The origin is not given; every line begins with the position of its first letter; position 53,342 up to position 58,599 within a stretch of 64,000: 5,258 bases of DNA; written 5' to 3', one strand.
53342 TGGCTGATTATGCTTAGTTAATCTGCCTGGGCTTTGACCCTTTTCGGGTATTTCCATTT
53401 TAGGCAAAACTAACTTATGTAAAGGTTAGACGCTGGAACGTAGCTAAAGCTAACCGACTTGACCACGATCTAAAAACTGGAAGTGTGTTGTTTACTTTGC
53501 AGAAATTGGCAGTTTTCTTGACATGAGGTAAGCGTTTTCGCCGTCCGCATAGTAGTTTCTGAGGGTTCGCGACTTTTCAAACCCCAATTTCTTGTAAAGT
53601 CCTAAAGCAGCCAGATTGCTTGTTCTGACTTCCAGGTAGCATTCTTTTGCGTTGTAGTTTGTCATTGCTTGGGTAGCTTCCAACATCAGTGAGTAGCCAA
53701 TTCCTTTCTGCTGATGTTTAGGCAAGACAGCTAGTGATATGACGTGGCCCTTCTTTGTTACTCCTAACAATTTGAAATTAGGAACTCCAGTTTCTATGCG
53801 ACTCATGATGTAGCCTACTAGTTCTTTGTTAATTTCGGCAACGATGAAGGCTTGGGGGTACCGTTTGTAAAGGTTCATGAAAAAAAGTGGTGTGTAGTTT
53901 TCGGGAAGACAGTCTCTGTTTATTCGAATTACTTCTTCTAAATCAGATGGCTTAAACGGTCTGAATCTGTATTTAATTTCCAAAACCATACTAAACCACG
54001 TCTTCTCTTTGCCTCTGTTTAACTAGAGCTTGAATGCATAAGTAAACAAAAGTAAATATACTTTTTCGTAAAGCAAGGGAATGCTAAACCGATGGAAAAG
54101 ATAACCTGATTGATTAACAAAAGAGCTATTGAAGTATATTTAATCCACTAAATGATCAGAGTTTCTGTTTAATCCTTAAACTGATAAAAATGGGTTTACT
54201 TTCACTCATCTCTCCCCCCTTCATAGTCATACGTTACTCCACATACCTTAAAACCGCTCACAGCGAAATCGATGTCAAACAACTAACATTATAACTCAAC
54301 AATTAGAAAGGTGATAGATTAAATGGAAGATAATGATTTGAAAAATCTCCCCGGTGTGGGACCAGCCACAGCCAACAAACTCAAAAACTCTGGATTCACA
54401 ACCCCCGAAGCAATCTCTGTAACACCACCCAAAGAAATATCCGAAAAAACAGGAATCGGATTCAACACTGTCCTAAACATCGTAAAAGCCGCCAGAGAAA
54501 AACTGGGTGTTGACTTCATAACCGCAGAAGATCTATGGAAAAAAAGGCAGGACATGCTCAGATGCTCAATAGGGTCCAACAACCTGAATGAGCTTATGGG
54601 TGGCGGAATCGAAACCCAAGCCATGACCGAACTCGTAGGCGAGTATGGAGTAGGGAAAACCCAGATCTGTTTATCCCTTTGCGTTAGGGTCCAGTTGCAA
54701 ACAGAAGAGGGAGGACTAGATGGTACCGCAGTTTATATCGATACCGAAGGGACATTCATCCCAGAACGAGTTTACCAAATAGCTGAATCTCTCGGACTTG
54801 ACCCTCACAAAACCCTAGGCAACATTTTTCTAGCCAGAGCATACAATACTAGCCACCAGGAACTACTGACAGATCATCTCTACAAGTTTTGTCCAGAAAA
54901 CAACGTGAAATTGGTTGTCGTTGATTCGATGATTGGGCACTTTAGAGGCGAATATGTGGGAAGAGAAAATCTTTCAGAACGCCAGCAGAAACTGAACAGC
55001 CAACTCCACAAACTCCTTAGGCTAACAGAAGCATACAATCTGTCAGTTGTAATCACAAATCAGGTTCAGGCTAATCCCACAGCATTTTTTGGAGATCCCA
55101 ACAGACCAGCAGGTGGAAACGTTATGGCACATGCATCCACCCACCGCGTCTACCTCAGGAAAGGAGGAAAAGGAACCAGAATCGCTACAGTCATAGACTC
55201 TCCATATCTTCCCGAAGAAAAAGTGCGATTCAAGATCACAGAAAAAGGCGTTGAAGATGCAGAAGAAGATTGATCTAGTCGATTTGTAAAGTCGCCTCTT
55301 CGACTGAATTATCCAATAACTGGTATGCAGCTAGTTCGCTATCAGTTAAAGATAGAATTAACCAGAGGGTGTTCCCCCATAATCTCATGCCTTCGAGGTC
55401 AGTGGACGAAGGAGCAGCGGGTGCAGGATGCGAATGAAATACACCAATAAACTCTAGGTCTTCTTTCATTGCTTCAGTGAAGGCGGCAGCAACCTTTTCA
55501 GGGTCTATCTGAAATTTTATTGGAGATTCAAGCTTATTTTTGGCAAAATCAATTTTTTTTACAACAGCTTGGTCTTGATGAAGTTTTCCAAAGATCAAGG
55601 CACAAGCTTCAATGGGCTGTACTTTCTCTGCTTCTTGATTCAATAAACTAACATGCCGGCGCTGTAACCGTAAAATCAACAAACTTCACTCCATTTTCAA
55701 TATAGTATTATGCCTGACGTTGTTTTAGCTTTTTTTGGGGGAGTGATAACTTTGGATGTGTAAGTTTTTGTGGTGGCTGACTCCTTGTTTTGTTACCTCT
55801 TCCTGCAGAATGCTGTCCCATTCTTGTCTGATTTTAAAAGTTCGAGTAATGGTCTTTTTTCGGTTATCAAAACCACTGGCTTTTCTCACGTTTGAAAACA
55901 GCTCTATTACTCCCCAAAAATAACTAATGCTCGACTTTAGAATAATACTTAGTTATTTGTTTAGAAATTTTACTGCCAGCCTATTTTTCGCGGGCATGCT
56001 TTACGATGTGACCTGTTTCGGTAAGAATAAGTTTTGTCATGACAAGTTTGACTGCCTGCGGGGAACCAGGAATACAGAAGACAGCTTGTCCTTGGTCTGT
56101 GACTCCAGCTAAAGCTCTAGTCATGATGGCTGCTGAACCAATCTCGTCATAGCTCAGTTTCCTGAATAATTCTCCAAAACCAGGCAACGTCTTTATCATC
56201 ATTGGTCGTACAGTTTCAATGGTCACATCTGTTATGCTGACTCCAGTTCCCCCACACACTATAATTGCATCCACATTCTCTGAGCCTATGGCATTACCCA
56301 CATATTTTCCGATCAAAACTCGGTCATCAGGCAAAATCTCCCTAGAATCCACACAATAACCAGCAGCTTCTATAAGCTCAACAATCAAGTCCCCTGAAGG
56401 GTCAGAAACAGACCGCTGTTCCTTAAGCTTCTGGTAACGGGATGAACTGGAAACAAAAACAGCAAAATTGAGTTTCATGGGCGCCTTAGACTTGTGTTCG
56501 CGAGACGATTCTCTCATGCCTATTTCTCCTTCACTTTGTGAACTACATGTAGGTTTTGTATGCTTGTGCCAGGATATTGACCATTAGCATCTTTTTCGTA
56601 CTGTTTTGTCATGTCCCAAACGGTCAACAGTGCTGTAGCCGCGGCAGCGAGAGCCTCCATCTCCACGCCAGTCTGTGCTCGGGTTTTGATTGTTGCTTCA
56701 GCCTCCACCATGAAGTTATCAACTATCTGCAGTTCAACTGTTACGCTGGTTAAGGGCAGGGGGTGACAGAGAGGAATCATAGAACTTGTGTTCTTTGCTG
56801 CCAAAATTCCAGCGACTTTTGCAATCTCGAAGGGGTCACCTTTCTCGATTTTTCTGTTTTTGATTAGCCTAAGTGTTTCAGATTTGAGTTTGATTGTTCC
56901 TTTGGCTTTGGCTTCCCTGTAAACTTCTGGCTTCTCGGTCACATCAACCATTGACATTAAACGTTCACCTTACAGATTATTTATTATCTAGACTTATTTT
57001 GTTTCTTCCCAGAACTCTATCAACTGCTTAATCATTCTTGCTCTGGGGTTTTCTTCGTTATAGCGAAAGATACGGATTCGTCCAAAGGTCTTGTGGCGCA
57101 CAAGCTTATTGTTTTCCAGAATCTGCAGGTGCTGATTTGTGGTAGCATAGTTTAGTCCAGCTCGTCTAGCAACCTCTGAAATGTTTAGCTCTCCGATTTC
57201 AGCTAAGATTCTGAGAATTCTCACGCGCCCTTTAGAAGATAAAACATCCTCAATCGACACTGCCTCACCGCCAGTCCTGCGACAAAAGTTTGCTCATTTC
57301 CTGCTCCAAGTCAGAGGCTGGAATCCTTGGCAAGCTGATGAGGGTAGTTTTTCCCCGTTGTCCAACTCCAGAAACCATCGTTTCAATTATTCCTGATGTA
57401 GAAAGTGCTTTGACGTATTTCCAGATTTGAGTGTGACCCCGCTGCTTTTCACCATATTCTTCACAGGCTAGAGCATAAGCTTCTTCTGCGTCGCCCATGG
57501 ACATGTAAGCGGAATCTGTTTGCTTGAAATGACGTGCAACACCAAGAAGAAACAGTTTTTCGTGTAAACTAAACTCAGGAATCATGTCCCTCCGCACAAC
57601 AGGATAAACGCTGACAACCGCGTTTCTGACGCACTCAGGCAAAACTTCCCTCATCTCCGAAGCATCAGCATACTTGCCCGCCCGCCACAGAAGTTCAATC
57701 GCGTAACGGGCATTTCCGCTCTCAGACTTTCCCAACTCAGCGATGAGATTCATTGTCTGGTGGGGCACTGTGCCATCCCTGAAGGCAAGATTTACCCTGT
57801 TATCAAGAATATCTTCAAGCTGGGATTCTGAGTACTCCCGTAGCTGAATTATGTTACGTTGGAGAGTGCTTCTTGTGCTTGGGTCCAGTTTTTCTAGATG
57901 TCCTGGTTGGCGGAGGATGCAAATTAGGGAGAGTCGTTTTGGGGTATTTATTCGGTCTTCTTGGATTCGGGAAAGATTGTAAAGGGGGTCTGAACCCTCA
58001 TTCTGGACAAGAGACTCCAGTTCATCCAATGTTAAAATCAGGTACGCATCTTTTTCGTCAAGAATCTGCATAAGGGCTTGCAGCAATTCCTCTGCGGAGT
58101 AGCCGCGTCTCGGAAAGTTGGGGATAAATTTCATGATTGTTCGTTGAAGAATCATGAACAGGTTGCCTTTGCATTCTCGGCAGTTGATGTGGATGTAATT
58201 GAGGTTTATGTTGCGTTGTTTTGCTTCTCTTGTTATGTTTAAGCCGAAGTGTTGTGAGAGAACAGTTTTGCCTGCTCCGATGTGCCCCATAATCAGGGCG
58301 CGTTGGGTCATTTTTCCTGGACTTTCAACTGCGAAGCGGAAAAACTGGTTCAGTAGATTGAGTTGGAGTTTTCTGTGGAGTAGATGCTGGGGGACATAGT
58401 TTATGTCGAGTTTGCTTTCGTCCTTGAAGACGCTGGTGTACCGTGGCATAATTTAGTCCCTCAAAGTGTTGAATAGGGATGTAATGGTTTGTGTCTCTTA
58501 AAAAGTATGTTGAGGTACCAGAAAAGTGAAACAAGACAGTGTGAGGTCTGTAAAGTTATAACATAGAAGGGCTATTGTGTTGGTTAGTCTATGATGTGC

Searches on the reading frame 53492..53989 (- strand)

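Call 101: search_protein_families(library=pfam, proteins=[window:53492-53989:-])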
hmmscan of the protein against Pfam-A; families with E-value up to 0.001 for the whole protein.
window:53492-53989:- (165 aa): 7 families
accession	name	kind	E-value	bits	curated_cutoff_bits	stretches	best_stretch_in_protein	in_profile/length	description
PF00583.31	Acetyltransf_1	-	1.2e-20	74.4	20.7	1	18-137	2-116/116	Acetyltransferase (GNAT) family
PF13508.13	Acetyltransf_7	-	1.1e-13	51.8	27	1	47-139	4-84/84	Acetyltransferase (GNAT) domain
PF13673.13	Acetyltransf_10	-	6.6e-12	46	23.6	1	47-145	32-113/128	Acetyltransferase (GNAT) domain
PF08445.16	FR47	-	2.8e-09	37.3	22.1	1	80-141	21-81/86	FR47-like protein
PF13527.13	Acetyltransf_9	-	5.9e-06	26.7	25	1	9-138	2-125/127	Acetyltransferase (GNAT) domain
PF13420.13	Acetyltransf_4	-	7.7e-05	23.2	24.3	1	48-154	52-151/155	Acetyltransferase (GNAT) domain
PF13302.13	Acetyltransf_3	-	0.00039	21.6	25.4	1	8-138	3-138/138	Acetyltransferase (GNAT) domain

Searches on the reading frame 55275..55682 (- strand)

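Call 101: search_protein_families(library=pfam, proteins=[window:55275-55682:-])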
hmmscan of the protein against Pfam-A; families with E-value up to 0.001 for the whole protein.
window:55275-55682:- (135 aa): 1 family
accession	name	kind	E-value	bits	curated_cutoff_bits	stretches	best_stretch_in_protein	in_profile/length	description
PF14464.11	Prok-JAB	-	1.5e-16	60.8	25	1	9-112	3-103/114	Prokaryotic homologs of the JAB domain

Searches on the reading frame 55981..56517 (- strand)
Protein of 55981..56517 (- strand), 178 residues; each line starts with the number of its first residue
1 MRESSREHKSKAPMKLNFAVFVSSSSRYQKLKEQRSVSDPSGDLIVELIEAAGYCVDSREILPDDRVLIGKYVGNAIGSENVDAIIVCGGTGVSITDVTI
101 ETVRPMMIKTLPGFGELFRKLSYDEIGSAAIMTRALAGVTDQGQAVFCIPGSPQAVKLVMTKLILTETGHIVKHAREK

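Call 101: search_protein_families(library=pfam, proteins=[window:55981-56517:-])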
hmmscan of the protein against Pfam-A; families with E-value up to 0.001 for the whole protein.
window:55981-56517:- (178 aa): 1 family
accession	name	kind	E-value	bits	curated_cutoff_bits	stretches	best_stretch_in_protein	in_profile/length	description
PF00994.29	MoCF_biosynth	-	2.3e-25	89.4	26.6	1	28-165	10-139/144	Probable molybdopterin binding domain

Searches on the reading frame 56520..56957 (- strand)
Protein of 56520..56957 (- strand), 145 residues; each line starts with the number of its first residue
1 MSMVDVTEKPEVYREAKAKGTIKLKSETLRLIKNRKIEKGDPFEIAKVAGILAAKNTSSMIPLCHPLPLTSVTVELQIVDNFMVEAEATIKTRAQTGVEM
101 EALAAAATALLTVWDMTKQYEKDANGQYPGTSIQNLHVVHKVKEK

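Call 101: search_protein_families(library=pfam, proteins=[window:56520-56957:-])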
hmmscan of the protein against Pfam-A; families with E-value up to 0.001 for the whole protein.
window:56520-56957:- (145 aa): 1 family
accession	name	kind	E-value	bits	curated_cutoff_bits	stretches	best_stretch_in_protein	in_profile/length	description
PF01967.27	MoaC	-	1.6e-48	164.6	27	1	3-142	1-134/136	MoaC family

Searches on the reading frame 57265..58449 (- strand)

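Call 27: search_protein_families(library=pfam, proteins=[window:57265-58449:-])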
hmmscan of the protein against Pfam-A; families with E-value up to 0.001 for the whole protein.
window:57265-58449:- (394 aa): 4 families
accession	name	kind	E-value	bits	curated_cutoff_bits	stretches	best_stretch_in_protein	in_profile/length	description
PF22703.2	Cdc6_lid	-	8.3e-19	67.7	27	1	213-277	2-66/68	Cdc6 AAA+ ATPase-type lid domain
PF09079.17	Cdc6_C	-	5.1e-18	65.3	25.1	1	290-374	3-87/96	CDC6, C terminal winged helix domain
PF13191.12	AAA_16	-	4e-05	24.6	32.6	1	23-165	2-161/167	AAA ATPase domain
PF13401.12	AAA_22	-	4.2e-05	24.3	27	1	52-178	9-121/130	AAA domain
